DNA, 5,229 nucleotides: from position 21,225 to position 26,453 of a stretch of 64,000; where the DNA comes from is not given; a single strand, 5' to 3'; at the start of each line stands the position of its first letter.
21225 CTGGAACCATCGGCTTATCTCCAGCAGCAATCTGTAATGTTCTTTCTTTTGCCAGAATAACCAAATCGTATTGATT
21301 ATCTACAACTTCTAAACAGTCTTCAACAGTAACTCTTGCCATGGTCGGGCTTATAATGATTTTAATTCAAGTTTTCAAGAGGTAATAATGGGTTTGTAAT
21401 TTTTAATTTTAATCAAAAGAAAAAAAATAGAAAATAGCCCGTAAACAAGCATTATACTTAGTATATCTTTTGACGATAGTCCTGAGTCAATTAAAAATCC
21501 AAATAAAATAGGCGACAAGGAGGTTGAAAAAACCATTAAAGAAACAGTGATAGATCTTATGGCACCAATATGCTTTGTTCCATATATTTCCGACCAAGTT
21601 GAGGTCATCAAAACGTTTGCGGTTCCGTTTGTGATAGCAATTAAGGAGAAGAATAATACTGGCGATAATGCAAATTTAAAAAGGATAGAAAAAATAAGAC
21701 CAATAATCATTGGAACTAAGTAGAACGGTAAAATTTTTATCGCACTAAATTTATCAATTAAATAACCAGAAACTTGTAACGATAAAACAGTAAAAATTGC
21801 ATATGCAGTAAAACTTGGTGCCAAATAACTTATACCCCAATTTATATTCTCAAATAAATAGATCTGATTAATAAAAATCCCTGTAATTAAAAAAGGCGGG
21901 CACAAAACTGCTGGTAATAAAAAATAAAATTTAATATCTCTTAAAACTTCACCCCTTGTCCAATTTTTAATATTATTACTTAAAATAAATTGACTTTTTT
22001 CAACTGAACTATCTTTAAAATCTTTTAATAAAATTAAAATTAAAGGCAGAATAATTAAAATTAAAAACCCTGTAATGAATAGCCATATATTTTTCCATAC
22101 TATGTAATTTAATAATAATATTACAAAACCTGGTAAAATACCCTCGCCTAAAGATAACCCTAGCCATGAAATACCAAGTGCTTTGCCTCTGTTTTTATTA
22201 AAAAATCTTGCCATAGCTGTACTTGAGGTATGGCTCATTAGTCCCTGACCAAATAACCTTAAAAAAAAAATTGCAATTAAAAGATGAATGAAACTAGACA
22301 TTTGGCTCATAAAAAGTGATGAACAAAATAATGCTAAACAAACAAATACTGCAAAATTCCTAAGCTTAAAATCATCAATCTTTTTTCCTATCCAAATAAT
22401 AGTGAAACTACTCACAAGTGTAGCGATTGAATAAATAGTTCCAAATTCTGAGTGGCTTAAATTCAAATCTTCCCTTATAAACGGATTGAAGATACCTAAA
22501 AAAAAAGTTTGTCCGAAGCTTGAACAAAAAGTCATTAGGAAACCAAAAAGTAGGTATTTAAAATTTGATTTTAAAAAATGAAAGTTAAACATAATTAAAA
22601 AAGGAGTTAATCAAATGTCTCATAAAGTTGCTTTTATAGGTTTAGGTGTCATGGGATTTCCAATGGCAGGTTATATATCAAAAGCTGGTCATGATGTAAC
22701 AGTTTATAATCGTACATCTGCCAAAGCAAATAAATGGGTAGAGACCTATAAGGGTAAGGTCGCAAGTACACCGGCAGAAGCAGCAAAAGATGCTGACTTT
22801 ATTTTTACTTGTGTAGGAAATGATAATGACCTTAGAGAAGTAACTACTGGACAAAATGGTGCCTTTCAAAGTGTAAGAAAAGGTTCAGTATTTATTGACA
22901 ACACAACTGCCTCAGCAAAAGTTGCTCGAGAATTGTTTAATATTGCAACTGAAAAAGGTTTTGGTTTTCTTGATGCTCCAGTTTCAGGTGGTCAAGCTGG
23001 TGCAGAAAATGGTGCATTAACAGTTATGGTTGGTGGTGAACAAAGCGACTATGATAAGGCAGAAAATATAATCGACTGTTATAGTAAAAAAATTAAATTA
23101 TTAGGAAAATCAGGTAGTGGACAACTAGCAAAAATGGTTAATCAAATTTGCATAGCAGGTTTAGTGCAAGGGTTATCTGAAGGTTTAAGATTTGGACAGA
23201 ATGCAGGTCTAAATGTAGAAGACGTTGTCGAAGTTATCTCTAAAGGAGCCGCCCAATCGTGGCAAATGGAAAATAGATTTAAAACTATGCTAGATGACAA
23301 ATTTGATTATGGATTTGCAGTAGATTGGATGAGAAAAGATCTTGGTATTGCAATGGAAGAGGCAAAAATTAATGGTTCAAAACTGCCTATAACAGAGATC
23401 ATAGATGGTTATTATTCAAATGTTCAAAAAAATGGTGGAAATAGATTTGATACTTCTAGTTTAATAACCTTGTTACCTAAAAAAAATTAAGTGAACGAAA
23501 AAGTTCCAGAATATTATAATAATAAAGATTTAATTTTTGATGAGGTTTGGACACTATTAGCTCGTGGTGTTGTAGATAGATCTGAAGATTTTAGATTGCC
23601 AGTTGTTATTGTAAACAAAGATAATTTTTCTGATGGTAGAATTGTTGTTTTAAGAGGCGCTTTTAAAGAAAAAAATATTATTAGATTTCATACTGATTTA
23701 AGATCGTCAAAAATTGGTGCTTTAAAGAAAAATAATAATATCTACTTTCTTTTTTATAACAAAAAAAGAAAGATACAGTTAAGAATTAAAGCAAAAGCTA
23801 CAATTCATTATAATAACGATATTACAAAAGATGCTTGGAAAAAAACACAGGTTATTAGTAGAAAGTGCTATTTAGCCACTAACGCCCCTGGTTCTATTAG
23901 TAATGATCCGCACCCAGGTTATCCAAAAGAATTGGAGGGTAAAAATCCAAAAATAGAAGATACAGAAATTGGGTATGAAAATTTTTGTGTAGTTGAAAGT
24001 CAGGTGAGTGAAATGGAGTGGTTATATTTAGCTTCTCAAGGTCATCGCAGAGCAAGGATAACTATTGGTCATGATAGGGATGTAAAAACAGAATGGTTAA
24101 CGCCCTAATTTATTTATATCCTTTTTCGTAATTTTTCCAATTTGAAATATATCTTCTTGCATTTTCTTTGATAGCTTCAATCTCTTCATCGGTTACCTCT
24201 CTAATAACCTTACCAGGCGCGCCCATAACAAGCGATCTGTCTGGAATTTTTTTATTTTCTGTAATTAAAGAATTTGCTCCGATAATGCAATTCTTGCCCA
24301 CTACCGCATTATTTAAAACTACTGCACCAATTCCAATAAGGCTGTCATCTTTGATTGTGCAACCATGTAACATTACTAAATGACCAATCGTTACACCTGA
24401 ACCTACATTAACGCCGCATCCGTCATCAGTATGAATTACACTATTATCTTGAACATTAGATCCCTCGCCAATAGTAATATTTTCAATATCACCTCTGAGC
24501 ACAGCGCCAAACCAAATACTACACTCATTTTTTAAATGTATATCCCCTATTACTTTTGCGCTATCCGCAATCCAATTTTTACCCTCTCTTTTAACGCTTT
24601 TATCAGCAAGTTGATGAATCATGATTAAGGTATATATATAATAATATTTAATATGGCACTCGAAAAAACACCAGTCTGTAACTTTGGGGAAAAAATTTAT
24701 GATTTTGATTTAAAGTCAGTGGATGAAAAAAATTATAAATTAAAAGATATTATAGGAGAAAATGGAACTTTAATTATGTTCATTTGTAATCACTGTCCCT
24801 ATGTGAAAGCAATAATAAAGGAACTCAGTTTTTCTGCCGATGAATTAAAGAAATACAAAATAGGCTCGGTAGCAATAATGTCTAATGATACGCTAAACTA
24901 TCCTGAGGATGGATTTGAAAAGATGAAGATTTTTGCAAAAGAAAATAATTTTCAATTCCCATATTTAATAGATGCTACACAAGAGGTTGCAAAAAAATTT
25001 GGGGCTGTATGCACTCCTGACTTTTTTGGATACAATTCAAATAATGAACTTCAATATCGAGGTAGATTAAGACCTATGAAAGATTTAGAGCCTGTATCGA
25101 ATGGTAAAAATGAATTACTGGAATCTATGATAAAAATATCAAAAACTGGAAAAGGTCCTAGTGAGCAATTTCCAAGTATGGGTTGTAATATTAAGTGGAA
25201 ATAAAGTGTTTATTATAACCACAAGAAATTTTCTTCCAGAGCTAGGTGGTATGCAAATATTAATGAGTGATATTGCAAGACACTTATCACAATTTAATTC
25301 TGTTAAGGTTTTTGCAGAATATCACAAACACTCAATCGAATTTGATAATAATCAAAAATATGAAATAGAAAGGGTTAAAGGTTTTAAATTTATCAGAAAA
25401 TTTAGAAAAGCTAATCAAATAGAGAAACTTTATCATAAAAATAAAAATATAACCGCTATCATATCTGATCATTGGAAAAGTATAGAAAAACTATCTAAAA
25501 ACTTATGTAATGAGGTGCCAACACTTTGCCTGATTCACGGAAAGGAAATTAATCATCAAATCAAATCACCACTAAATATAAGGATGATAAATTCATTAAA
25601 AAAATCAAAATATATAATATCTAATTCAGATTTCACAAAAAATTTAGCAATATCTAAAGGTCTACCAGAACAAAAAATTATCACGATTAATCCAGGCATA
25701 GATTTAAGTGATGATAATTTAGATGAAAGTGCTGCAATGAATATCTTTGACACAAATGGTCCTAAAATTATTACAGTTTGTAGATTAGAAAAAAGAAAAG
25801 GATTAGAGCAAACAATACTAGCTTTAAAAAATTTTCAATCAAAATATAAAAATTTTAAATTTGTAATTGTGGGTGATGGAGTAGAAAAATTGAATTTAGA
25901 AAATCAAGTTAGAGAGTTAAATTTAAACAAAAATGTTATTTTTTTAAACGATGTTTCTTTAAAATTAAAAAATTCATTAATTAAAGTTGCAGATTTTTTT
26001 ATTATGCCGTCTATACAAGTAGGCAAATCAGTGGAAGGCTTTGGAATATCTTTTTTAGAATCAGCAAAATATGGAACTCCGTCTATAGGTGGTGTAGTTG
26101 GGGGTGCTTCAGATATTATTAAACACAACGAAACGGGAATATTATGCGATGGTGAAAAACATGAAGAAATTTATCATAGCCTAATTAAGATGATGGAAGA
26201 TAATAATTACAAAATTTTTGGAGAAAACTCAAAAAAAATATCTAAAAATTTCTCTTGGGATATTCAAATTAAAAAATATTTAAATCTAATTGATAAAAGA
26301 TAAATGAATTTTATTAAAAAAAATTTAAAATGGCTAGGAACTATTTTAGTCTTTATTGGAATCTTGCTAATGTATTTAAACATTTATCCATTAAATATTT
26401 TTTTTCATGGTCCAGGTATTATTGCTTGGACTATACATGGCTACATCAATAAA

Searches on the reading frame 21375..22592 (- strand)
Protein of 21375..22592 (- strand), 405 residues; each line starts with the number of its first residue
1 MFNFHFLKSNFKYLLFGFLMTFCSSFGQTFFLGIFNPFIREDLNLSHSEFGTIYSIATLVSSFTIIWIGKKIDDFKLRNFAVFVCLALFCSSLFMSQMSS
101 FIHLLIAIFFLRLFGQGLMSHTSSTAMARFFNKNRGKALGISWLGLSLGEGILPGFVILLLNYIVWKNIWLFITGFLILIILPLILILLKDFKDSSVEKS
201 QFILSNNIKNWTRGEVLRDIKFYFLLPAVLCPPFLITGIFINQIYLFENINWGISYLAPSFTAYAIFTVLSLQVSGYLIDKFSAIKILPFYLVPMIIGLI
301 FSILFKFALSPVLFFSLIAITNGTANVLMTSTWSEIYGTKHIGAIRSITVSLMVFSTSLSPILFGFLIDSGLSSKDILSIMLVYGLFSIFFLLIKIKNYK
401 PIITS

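Call 43: search_protein_families(library=pfam, proteins=[window:21375-22592:-], max_evalue=0.0001)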
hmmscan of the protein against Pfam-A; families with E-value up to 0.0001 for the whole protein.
window:21375-22592:- (405 aa): 1 family
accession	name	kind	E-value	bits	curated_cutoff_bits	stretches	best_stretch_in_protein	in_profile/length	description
PF07690.21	MFS_1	-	9.2e-33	114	33.4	1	18-361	2-347/347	Major Facilitator Superfamily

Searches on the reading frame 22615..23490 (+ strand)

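Call 43: search_protein_families(library=pfam, proteins=[window:22615-23490:+], max_evalue=0.0001)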
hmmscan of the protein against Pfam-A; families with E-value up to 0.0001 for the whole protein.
window:22615-23490:+ (291 aa): 6 families
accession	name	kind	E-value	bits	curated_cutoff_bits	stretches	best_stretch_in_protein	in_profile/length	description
PF03446.21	NAD_binding_2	-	7.8e-52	176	21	1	4-161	1-157/161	NAD binding domain of 6-phosphogluconate dehydrogenase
PF14833.11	NAD_binding_11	-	2.8e-31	108.8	30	1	167-287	1-122/122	NAD-binding of NADP-dependent 3-hydroxyisobutyrate dehydrogenase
PF03807.23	F420_oxidored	-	6.5e-12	46.3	21.6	1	4-68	1-68/94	NADP oxidoreductase coenzyme F420-dependent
PF01488.26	Shikimate_DH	-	1.3e-06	29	24.3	1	3-95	13-110/138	Shikimate / quinate 5-dehydrogenase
PF02737.24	3HCDH_N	-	6.2e-05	23.4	22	0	4-61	1-61/180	3-hydroxyacyl-CoA dehydrogenase, NAD binding domain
PF02826.25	2-Hacid_dh_C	-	7.2e-05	22.7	25.1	0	3-95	37-125/178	D-isomer specific 2-hydroxyacid dehydrogenase, NAD binding domain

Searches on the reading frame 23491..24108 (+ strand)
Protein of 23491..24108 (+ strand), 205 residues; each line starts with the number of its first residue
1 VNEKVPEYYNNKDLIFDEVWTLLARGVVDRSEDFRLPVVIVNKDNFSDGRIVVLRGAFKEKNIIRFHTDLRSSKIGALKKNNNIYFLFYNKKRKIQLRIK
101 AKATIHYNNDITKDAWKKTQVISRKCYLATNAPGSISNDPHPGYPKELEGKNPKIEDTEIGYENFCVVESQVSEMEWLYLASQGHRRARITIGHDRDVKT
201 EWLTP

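Call 43: search_protein_families(library=pfam, proteins=[window:23491-24108:+], max_evalue=0.0001)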
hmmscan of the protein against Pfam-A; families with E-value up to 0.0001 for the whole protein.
window:23491-24108:+ (205 aa): 1 family
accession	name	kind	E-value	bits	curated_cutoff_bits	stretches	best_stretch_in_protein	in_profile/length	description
PF12766.13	Pyridox_oxase_2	-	1.5e-10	42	26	1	32-106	22-99/100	Pyridoxamine 5'-phosphate oxidase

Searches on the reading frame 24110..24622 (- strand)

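Call 74: search_protein_families(library=pfam, proteins=[window:24110-24622:-], max_evalue=0.0001)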
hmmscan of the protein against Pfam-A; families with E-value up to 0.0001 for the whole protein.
window:24110-24622:- (170 aa): 3 families
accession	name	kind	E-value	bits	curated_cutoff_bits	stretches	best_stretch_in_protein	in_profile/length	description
PF00132.30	Hexapep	-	4.7e-16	58.2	27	1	87-121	1-35/36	Bacterial transferase hexapeptide (six repeats)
PF25084.1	LbH_EIF2B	-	3.4e-06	27.4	54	1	47-127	20-100/105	EIF2B subunit epsilon LbH domain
PF21711.3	DCTN5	-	2.7e-05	24.3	40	1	29-132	35-134/182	Dynactin subunit 5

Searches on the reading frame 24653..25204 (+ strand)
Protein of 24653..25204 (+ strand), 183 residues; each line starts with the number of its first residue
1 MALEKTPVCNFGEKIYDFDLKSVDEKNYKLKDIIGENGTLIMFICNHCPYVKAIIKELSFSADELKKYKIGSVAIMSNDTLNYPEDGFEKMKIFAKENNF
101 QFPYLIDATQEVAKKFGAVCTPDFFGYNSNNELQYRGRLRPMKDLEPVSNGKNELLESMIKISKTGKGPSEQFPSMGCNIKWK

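Call 74: search_protein_families(library=pfam, proteins=[window:24653-25204:+], max_evalue=0.0001)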
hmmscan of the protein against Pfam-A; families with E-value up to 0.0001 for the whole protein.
window:24653-25204:+ (183 aa): 2 families
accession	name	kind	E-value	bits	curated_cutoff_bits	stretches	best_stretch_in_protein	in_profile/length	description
PF00578.27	AhpC-TSA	-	5.2e-17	62.4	26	1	12-134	2-122/124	AhpC/TSA family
PF08534.16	Redoxin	-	7.9e-11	42.4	26.6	1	12-139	3-134/148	Redoxin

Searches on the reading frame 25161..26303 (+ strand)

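Call 74: search_protein_families(library=pfam, proteins=[window:25161-26303:+], max_evalue=0.0001)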
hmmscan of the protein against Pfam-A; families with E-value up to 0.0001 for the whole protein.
window:25161-26303:+ (380 aa): 4 families
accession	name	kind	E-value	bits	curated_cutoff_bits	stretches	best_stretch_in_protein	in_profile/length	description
PF00534.26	Glycos_transf_1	-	2.2e-35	122.1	26.4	1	196-359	11-171/172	Glycosyl transferases group 1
PF13692.12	Glyco_trans_1_4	-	9.2e-24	84.8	27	1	201-347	2-142/142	Glycosyl transferases group 1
PF13439.12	Glyco_transf_4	-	2.8e-10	40.9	28.5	1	29-183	2-169/170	Glycosyltransferase Family 4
PF20706.3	GT4-conflict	-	6.3e-05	22.6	26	0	166-323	167-323/385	Family 4 Glycosyltransferase in conflict systems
